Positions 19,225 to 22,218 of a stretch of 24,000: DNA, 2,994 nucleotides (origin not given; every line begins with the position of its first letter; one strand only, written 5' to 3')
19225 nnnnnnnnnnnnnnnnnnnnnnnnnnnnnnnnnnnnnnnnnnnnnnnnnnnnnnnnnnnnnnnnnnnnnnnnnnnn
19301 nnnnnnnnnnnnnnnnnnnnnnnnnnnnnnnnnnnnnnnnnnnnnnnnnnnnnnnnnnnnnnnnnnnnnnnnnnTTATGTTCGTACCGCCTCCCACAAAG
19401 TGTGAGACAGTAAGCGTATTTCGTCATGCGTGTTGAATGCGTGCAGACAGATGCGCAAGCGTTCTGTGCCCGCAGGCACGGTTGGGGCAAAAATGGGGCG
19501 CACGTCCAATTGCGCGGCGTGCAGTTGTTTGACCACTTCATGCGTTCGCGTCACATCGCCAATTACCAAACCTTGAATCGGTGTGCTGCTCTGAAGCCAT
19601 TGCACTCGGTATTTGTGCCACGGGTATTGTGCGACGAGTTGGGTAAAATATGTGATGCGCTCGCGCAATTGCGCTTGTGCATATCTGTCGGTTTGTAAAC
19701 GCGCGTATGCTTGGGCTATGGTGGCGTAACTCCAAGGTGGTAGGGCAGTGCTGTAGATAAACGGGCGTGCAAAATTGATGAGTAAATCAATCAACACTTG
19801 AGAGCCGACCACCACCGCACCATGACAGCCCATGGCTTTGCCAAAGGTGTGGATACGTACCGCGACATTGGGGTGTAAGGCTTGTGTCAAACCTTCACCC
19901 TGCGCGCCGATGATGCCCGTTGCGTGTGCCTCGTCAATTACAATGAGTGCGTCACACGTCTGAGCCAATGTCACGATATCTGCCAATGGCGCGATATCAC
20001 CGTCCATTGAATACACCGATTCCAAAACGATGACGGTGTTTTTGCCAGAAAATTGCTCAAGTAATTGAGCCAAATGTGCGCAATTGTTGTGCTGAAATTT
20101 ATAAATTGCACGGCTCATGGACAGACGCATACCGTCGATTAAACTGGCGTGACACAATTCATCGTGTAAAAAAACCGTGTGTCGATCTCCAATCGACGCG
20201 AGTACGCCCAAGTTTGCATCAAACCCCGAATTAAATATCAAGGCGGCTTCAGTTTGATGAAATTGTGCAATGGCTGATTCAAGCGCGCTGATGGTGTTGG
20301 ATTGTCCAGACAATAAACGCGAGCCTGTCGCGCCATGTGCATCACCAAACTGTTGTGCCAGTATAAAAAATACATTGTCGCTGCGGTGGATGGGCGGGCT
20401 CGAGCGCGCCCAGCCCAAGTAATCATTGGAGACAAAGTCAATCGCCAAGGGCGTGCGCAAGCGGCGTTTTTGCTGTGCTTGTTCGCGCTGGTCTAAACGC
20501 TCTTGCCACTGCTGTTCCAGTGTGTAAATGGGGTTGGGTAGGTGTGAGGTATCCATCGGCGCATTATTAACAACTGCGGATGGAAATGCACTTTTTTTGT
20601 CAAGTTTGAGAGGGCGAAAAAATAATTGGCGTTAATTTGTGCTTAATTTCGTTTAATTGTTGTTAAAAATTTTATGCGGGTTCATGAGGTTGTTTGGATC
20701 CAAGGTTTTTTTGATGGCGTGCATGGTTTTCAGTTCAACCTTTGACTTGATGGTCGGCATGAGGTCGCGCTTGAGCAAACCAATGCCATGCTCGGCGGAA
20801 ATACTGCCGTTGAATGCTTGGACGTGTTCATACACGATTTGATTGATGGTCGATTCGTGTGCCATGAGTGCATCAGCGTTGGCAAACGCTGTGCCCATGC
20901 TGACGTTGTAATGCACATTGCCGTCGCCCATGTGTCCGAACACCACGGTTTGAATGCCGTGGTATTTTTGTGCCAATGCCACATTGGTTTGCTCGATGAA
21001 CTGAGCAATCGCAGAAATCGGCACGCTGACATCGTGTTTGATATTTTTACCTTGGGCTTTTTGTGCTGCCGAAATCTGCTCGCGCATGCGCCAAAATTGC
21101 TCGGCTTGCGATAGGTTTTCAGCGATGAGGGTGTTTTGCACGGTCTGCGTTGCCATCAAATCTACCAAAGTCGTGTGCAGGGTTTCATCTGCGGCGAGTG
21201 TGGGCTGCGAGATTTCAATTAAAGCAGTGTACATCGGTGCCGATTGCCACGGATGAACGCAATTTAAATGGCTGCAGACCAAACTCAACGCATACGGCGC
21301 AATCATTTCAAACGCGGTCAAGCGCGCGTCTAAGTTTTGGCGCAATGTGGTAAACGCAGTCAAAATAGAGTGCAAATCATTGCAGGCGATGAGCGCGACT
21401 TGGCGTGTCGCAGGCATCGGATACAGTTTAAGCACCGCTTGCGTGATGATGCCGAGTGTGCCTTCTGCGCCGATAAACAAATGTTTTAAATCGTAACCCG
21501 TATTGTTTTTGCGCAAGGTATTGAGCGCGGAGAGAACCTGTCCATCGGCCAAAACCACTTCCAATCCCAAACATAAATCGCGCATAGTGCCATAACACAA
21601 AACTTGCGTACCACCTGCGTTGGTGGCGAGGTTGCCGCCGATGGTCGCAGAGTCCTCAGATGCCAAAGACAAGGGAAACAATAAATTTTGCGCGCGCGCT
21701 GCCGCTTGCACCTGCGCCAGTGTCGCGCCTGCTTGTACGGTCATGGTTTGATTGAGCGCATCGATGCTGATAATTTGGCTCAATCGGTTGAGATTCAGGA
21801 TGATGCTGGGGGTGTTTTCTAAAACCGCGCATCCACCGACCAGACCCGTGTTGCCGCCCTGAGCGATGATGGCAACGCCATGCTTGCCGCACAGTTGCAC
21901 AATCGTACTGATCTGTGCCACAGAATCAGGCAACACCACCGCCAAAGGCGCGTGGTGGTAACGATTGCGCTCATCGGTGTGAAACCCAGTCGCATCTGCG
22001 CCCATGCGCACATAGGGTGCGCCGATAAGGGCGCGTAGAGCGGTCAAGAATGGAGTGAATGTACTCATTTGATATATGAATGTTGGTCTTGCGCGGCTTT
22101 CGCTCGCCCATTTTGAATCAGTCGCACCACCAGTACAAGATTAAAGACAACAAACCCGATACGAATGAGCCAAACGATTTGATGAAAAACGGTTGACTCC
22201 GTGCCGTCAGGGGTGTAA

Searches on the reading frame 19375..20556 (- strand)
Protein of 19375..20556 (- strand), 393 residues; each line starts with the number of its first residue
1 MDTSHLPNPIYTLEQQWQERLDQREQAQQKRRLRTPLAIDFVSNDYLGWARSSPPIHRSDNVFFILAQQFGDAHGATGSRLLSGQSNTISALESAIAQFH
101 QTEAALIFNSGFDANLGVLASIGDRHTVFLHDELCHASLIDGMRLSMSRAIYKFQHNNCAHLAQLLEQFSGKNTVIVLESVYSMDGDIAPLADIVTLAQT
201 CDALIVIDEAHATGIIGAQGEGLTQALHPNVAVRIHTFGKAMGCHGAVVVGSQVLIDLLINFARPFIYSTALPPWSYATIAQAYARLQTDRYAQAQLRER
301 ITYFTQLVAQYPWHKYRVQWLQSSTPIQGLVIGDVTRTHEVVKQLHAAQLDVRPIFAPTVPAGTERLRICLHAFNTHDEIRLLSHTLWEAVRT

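Call 7: search_protein_families(library=pfam, proteins=[window:19375-20556:-], max_evalue=0.01)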
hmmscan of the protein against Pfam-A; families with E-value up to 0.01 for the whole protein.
window:19375-20556:- (393 aa): 3 families
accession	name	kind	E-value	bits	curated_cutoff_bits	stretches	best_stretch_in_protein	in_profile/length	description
PF00155.27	Aminotran_1_2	-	1.5e-41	143.3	19.7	1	68-382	28-356/361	Aminotransferase class I and II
PF01053.26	Cys_Met_Meta_PP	-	1.2e-10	41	27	1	85-252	50-210/381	Cys/Met metabolism PLP-dependent enzyme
PF00266.25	Aminotran_5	-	0.0039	16.7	21.5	1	152-213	119-180/371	Aminotransferase class-V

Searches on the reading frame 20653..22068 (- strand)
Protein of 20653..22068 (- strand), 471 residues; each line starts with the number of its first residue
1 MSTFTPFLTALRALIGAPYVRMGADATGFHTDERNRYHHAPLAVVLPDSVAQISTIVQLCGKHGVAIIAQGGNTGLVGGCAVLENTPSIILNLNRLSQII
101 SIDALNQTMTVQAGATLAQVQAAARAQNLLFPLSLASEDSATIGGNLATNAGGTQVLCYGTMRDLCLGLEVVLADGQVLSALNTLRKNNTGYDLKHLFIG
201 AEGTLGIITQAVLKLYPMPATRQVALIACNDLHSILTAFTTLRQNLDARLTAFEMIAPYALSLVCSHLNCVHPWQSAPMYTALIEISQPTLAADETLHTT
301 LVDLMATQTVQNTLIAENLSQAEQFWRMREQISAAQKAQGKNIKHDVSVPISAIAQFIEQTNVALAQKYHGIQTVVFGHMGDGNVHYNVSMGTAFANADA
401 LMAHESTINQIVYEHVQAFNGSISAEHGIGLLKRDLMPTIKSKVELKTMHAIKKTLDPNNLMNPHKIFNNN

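Call 7: search_protein_families(library=pfam, proteins=[window:20653-22068:-], max_evalue=0.01)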
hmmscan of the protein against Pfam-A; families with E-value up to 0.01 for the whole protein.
window:20653-22068:- (471 aa): 3 families
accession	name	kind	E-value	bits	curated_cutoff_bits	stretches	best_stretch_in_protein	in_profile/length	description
PF02913.24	FAD-oxidase_C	-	1.6e-48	166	21.2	1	219-467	2-248/248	FAD linked oxidases, C-terminal domain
PF01565.28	FAD_binding_4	-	5.3e-38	130.3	26.4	1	41-180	1-137/139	FAD binding domain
PF00941.27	FAD_binding_5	-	0.0068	16.7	27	0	44-150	5-114/170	FAD binding domain in molybdopterin dehydrogenase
